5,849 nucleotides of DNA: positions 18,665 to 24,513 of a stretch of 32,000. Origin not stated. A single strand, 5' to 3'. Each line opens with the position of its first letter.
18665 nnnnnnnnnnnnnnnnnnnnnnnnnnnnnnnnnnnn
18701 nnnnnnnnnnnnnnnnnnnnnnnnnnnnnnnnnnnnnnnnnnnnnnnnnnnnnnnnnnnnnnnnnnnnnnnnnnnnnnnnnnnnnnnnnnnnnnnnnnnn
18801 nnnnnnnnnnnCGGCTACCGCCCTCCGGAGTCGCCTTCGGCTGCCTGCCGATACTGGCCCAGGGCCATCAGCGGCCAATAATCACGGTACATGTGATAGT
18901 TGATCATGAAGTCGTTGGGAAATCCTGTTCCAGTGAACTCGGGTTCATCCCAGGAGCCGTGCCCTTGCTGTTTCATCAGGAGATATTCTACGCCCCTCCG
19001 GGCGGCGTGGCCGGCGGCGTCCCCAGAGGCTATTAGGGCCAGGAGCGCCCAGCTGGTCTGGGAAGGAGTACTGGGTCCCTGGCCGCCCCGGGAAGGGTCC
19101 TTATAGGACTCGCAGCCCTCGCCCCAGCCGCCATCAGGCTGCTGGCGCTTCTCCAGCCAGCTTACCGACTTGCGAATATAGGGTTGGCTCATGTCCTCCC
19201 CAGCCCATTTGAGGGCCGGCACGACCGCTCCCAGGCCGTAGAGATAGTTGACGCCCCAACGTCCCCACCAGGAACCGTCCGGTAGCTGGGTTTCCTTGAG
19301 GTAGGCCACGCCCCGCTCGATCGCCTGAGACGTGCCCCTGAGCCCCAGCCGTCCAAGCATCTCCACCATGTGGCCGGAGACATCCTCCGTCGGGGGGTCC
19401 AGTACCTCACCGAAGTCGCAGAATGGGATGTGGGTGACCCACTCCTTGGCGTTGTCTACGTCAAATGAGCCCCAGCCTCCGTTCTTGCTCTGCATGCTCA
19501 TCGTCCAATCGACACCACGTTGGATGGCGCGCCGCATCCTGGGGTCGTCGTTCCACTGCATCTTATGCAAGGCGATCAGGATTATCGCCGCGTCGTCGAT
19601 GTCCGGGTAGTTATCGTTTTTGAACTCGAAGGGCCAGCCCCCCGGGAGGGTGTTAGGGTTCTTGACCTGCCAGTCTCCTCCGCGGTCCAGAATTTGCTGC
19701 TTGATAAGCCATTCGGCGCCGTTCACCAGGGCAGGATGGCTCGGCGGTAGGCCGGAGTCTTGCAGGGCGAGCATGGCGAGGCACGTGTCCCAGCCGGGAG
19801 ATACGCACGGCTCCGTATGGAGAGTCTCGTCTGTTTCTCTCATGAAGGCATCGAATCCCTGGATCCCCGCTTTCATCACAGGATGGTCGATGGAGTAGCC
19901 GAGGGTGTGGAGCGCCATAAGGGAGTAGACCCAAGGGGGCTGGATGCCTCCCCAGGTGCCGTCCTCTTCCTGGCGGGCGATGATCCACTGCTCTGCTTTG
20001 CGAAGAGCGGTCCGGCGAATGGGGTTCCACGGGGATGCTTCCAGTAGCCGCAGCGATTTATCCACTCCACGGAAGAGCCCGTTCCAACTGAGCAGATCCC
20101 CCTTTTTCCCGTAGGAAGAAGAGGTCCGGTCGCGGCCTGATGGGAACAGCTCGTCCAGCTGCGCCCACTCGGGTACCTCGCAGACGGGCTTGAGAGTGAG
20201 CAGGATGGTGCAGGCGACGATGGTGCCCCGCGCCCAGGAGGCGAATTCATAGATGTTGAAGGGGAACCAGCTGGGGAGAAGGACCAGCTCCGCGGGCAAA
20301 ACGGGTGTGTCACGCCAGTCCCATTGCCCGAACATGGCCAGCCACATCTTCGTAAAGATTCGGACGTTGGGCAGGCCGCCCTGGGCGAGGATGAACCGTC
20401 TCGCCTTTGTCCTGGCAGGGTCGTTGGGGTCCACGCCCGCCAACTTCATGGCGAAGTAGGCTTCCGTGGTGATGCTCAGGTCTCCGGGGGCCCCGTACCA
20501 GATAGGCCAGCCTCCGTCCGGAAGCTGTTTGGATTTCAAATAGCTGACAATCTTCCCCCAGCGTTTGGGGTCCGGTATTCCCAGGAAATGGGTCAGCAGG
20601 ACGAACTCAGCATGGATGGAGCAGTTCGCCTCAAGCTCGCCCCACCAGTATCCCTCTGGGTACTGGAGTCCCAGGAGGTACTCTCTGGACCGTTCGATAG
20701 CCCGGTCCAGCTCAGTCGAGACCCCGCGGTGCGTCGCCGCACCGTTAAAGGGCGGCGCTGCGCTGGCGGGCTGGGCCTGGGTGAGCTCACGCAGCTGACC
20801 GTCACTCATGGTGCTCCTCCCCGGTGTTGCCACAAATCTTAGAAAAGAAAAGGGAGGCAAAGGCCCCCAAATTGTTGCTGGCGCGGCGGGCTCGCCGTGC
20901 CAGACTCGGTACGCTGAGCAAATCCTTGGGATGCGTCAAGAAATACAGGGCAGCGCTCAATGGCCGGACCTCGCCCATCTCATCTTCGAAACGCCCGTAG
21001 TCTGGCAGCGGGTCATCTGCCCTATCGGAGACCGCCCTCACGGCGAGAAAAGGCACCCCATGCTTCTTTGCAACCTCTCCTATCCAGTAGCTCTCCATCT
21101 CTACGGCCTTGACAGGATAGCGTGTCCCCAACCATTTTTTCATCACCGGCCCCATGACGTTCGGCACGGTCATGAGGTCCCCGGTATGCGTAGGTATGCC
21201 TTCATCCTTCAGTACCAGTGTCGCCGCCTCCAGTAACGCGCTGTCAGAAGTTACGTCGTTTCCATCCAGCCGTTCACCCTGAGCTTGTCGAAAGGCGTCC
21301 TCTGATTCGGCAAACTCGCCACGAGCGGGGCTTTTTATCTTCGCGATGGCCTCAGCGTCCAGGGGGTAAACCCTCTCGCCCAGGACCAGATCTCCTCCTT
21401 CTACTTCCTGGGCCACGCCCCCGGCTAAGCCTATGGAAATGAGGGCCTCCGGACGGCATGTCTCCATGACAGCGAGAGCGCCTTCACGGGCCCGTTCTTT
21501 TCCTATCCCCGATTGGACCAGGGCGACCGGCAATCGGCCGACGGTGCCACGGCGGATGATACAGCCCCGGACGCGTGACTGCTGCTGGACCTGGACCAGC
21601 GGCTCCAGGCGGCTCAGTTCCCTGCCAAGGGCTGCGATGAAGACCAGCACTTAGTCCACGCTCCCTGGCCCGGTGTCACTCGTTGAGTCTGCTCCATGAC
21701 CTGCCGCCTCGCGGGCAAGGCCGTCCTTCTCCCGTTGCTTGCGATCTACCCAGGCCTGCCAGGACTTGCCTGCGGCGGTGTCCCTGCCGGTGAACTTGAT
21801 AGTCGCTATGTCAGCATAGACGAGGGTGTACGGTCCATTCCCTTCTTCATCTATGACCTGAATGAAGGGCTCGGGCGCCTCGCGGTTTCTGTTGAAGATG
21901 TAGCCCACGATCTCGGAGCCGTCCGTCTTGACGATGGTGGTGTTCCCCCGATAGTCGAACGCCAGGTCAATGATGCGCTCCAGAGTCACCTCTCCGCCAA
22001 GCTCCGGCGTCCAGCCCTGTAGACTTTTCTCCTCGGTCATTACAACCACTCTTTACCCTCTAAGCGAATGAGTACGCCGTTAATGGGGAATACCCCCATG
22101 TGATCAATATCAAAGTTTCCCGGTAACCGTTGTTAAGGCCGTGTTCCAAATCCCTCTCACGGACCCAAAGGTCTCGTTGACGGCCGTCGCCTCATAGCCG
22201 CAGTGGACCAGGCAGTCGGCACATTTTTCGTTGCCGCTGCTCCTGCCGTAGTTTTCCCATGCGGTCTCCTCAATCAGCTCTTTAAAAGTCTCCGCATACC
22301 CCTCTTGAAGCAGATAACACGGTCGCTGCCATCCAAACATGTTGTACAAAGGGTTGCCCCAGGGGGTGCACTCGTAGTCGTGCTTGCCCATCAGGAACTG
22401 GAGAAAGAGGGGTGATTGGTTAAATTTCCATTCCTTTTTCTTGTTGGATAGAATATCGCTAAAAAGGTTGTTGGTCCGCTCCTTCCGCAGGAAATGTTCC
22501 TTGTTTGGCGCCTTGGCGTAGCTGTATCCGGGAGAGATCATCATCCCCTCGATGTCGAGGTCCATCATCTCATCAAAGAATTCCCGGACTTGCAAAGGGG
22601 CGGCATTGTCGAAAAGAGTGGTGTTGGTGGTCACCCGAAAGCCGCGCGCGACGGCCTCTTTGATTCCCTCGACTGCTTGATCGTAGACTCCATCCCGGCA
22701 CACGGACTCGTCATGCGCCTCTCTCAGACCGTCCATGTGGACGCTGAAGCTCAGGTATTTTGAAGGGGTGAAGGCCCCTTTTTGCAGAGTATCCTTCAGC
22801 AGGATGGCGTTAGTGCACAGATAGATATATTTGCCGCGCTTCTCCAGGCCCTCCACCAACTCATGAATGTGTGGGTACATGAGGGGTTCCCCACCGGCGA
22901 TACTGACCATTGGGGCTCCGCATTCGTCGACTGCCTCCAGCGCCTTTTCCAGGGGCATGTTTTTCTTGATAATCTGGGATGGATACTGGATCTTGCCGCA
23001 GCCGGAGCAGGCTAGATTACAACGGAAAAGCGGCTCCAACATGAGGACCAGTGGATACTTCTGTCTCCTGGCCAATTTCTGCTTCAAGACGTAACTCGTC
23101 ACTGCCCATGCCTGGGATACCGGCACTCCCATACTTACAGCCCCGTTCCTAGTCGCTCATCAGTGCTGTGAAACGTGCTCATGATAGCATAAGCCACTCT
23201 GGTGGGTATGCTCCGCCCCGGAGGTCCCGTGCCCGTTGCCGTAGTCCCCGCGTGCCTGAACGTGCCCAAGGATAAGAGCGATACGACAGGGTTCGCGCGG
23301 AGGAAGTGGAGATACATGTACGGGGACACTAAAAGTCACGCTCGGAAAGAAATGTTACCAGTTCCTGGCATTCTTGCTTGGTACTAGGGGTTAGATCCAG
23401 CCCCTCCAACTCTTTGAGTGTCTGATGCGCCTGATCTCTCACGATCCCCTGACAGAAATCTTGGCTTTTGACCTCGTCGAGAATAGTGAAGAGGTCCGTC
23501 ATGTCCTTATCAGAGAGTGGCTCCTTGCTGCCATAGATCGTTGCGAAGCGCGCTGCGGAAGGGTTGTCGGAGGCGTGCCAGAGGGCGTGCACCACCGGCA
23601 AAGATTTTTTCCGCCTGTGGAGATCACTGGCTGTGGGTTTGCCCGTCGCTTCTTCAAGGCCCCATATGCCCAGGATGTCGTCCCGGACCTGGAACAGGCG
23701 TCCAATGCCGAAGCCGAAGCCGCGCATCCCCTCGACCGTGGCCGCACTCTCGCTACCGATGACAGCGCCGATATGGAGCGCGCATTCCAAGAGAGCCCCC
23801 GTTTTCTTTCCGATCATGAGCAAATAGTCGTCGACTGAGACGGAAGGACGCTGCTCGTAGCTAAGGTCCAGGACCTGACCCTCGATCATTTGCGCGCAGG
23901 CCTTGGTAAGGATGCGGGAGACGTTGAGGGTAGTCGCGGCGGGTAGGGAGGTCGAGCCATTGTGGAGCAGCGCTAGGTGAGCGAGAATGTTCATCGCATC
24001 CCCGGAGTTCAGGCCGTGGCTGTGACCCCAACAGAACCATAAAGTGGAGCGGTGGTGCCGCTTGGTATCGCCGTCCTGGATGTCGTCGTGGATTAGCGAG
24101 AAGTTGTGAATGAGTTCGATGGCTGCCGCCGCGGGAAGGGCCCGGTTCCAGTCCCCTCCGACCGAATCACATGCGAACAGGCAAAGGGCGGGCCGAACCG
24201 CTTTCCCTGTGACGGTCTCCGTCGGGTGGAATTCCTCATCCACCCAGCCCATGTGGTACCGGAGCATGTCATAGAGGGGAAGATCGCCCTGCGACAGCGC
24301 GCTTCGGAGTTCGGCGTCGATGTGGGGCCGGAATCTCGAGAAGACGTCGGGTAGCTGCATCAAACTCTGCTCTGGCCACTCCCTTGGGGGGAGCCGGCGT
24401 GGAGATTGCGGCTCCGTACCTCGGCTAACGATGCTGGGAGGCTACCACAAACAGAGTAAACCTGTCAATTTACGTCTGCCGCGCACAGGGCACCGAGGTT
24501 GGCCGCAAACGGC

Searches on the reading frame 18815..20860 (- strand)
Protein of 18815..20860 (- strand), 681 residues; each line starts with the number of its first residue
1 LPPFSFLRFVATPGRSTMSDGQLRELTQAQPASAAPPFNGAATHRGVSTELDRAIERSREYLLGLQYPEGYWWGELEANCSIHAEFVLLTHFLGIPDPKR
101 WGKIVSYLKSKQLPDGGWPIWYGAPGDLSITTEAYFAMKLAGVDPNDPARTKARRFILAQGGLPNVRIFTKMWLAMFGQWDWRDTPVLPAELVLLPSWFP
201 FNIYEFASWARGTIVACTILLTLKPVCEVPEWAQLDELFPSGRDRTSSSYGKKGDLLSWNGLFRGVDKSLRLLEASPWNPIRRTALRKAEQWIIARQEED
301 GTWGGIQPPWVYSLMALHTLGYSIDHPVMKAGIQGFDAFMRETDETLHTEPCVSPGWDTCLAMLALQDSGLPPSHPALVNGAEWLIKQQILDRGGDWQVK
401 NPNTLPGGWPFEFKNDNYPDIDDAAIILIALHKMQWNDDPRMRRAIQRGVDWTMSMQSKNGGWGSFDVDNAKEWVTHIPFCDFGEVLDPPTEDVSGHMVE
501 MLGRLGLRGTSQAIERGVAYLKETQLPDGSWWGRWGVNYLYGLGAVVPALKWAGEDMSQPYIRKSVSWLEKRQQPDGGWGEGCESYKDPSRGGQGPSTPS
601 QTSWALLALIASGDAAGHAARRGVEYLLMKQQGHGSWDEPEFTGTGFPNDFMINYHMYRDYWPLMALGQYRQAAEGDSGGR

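Call 6: search_protein_families(library=ncbifam, proteins=[window:18815-20860:-], max_evalue=0.00001)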
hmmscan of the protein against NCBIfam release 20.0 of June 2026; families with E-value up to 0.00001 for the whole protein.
window:18815-20860:- (681 aa): 5 families
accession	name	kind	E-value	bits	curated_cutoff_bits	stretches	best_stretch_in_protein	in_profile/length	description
TIGR01507.1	hopene_cyclase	equivalog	2e-240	799.6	431.1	1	51-674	17-637/640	squalene--hopene cyclase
TIGR01787.1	squalene_cyclas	subfamily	1.1e-191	638.7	322.7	1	54-672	1-622/622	squalene/oxidosqualene cyclases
TIGR03463.1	osq_cycl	subfamily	8.1e-76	255.6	851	1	62-669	4-633/634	2,3-oxidosqualene cyclase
TIGR04277.1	squa_tetra_cyc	equivalog_domain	6.3e-56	190.2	500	2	409-672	352-622/624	tetrahymanol synthase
NF053823.1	SCO2321_fam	equivalog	2.5e-16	59.6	300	0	102-150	122-170/405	SCO2321 family membrane protein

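Call 7: search_protein_families(library=pfam, proteins=[window:18815-20860:-], max_evalue=0.00001)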
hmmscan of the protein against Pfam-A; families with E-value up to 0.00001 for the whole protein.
window:18815-20860:- (681 aa): 4 families
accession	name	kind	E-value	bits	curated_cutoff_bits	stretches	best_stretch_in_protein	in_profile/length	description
PF13243.12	SQHop_cyclase_C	-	2.3e-147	490.6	26.1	1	353-672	1-319/319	Squalene-hopene cyclase C-terminal domain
PF13249.12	SQHop_cyclase_N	-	1.4e-124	415.5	26.2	1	55-344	1-290/291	Squalene-hopene cyclase N-terminal domain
PF09492.16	Pec_lyase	-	1.9e-08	34.3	22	0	434-535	52-157/292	Pectic acid lyase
PF07678.20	TED_complement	-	5.1e-06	26.2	22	0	557-613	111-166/312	A-macroglobulin TED domain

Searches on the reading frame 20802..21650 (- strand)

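Call 6: search_protein_families(library=ncbifam, proteins=[window:20802-21650:-], max_evalue=0.00001)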
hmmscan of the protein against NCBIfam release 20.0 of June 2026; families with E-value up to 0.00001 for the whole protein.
window:20802-21650:- (282 aa): 10 families
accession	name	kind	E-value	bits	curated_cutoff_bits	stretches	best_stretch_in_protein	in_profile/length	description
NF004079.0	PRK05584.1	equivalog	3.9e-28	98.5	169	1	4-213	5-202/232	5'-methylthioadenosine/adenosylhomocysteine nucleosidase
TIGR03468.1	HpnG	hypoth_equivalog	7.1e-26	91.1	187.1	2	129-263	76-211/212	hopanoid-associated phosphorylase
TIGR03664.1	fut_nucase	equivalog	5.3e-17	62.3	124.7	1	34-211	29-203/228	futalosine hydrolase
TIGR01704.1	MTA_SAH-Nsdase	equivalog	3.8e-16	59.3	73.8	1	4-101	4-101/229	5'-methylthioadenosine/S-adenosylhomocysteine nucleosidase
NF005476.0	PRK07077.1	equivalog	8.2e-13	48.2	215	1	165-268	127-231/243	phosphorylase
NF011286.0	PRK14697.1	equivalog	3.5e-11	43.1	260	1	12-213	14-199/233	bifunctional 5'-methylthioadenosine/S-adenosylhomocysteine nucleosidase/phosphatase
NF006087.0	PRK08236.1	equivalog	3.9e-11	43.1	213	1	32-209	20-188/219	futalosine hydrolase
NF005213.0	PRK06698.1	equivalog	1.1e-09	37.6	768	1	11-213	13-199/459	bifunctional 5'-methylthioadenosine/S-adenosylhomocysteine nucleosidase/phosphatase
NF004489.0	PRK05819.1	subfamily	4e-08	32.8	230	1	20-210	36-206/236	DeoD-type purine-nucleoside phosphorylase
NF005221.0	PRK06714.1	equivalog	7.8e-06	25.6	218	0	33-213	35-200/236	S-adenosylhomocysteine nucleosidase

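Call 7: search_protein_families(library=pfam, proteins=[window:20802-21650:-], max_evalue=0.00001)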
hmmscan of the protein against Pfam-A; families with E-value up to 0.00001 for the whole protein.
window:20802-21650:- (282 aa): 1 family
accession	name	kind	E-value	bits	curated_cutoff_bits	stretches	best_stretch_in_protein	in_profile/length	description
PF01048.26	PNP_UDP_1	-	8e-29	101.1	25.1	1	3-223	3-215/233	Phosphorylase superfamily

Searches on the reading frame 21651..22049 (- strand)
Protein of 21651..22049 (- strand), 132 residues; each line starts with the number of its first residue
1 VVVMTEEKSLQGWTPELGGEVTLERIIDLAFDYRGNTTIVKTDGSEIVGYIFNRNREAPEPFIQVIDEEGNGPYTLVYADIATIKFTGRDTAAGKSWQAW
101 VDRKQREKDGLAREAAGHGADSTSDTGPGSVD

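Call 94: search_protein_families(library=pfam, proteins=[window:21651-22049:-], max_evalue=1)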
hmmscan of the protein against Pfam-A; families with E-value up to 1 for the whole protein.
window:21651-22049:- (132 aa): 0 families

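Call 95: search_solved_structures(query=window:21651-22049:-, max_evalue=1)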
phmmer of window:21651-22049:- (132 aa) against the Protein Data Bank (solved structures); distinct sequences matched with E-value up to 1: 1.
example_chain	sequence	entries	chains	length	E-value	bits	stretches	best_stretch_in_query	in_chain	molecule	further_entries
5c3l_D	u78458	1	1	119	0.93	12.6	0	44-94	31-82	Nanobody Nb15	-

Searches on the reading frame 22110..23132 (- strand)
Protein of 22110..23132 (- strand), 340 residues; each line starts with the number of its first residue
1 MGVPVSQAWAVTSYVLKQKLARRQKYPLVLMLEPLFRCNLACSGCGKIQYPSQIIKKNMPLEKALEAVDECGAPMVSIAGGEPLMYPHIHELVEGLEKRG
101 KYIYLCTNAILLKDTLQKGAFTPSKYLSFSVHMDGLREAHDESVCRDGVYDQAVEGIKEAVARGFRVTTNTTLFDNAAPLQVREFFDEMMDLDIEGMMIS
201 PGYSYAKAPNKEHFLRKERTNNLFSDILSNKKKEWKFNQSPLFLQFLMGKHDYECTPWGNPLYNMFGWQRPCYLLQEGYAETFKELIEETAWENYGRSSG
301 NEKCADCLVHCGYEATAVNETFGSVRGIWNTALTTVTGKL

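Call 6: search_protein_families(library=ncbifam, proteins=[window:22110-23132:-], max_evalue=0.00001)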
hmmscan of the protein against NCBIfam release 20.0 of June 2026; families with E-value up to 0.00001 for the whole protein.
window:22110-23132:- (340 aa): 35 families (the best 25 are shown)
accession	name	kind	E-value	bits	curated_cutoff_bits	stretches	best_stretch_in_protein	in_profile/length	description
TIGR03470.1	HpnH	equivalog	7e-158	524.7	225.05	1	1-320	1-318/318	adenosyl-hopene transferase HpnH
TIGR03961.1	rSAM_PTO1314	hypoth_equivalog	6e-21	75.1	306.05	1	23-315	18-306/332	PTO1314 family radical SAM protein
TIGR04051.1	rSAM_NirJ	equivalog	3.1e-17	62.6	515.45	1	35-207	9-180/354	heme d1 biosynthesis radical SAM protein NirJ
NF049973.1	radical_Rv1681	equivalog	1.4e-14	53.8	380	1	30-189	74-237/326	Rv1681 family radical SAM protein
TIGR04347.1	pseudo_SAM_Halo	equivalog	1.8e-14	53.8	525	1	18-187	29-197/390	TIGR04347 family pseudo-SAM/SPASM protein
TIGR04133.1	rSAM_w_lipo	hypoth_equivalog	8.5e-14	51.2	425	1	22-237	17-237/350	TIGR04133 family radical SAM/SPASM protein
TIGR04546.1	rSAM_ahbC_deAc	equivalog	1.2e-13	50.6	650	1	25-195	37-206/390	12,18-didecarboxysiroheme deacetylase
TIGR04054.1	rSAM_NirJ1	equivalog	1.3e-13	50.3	650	1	36-187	44-195/387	putative heme d1 biosynthesis radical SAM protein NirJ1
TIGR02666.1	moaA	equivalog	4.7e-13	48.8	284.05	1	37-191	19-182/336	GTP 3',8-cyclase MoaA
TIGR04053.2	TIGR04053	equivalog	7.7e-13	48.4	395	1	24-194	4-178/366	TIGR04053 family radical SAM/SPASM domain-containing protein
TIGR04545.1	rSAM_ahbD_hemeb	equivalog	1.2e-11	44.7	500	1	37-177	9-151/339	heme b synthase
NF050035.1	rSAM_WgK_link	exception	2.2e-11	43.4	650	1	26-228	7-210/367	radical SAM/SPASM peptide maturase WgkB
TIGR03978.1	rSAM_paired_1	equivalog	2.8e-11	42.9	370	1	10-215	65-283/466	His-Xaa-Ser system radical SAM maturase HxsB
TIGR02668.1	moaA_archaeal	equivalog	2.9e-11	42.9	325.25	1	37-191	19-175/303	GTP 3',8-cyclase MoaA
TIGR03962.1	mycofact_rSAM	equivalog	1.1e-10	41.2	265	1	19-173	3-158/339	mycofactocin radical SAM maturase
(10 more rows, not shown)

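Call 7: search_protein_families(library=pfam, proteins=[window:22110-23132:-], max_evalue=0.00001)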
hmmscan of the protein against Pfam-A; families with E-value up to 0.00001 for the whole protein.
window:22110-23132:- (340 aa): 2 families
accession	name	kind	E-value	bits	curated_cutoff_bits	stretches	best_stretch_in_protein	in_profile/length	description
PF11946.13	DUF3463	-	4e-58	195.5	31.3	1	197-329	1-132/134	Domain of unknown function (DUF3463)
PF04055.27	Radical_SAM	-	1.3e-17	64.9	29.5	1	35-176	4-153/166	Radical SAM superfamily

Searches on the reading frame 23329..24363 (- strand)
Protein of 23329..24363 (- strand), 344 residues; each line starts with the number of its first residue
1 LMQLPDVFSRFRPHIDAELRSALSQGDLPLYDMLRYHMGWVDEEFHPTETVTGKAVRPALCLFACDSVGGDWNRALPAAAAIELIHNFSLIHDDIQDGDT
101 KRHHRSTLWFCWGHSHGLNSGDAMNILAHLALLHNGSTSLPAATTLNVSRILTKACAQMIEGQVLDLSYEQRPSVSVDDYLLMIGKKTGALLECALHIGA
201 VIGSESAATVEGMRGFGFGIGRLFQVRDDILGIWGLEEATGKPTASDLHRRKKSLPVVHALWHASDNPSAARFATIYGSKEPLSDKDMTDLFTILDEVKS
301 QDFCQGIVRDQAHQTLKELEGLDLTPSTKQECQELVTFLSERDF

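Call 6: search_protein_families(library=ncbifam, proteins=[window:23329-24363:-], max_evalue=0.00001)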
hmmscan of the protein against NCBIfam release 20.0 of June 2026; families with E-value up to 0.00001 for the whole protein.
window:23329-24363:- (344 aa): 16 families
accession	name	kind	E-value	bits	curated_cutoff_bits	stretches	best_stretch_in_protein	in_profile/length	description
NF041169.1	f2_encap_cargo4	exception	2.4e-92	309.7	450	1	6-343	3-333/334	family 2 encapsulin nanocompartment cargo protein polyprenyl transferase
NF045549.1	GGPPsyn_IdsB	equivalog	3.4e-70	236.8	475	1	7-316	19-322/346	geranylgeranyl diphosphate synthase IdsB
NF040698.1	IdsA_Meth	equivalog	2.5e-60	204.4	468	1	52-343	41-327/328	short chain isoprenyl diphosphate synthase IdsA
NF041003.1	GGPP_syn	equivalog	1.1e-52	179.2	500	1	51-336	38-318/326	geranylgeranyl diphosphate synthase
NF045485.1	FPPsyn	subfamily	1.8e-41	142.2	275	1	52-267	36-254/288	farnesyl diphosphate synthase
NF045685.1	GGPPSynCrtE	equivalog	1.2e-35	122.9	460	1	51-262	40-254/293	geranylgeranyl diphosphate synthase CrtE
NF040789.2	gerfarn_diphsyn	equivalog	4.8e-34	118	560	1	76-344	85-345/345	geranylfarnesyl diphosphate synthase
TIGR02748.1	GerC3_HepT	equivalog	5.7e-29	101.2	456.55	1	52-344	42-319/319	heptaprenyl diphosphate synthase component II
NF008140.0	PRK10888.1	equivalog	7.9e-26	91.1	412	1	52-271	43-254/323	octaprenyl diphosphate synthase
TIGR02749.1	prenyl_cyano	equivalog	8.6e-24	84.1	383.2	1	52-342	43-320/322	solanesyl diphosphate synthase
NF045628.1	HxpDPsynlarge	equivalog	5.2e-23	81.5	500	1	50-336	32-303/311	hexaprenyl-diphosphate synthase large subunit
NF007877.0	PRK10581.1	equivalog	5.3e-23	81.6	321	1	50-264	41-259/299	(2E,6E)-farnesyl diphosphate synthase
NF042417.1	NPPPS_Mycobact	equivalog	1.8e-22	79.9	600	1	51-338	54-329/335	nonaprenyl/(2E,6E)-farnesyl/geranylgeranyl diphosphat synthase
NF040627.1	GFPS_Meth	equivalog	2.3e-22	79.8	600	1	51-236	38-213/285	geranylfarnesyl diphosphate synthase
NF042416.1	GFPPS_Mycobact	equivalog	3.1e-22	79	600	1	52-342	41-348/350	bifunctional (2E,6E)-farnesyl/geranyl diphosphate synthase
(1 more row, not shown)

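Call 7: search_protein_families(library=pfam, proteins=[window:23329-24363:-], max_evalue=0.00001)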
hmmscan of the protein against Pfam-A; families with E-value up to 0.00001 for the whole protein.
window:23329-24363:- (344 aa): 1 family
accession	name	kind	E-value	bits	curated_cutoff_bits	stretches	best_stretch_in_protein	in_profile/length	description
PF00348.22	polyprenyl_synt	-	3.3e-51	174.4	27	1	50-292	13-248/251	Polyprenyl synthetase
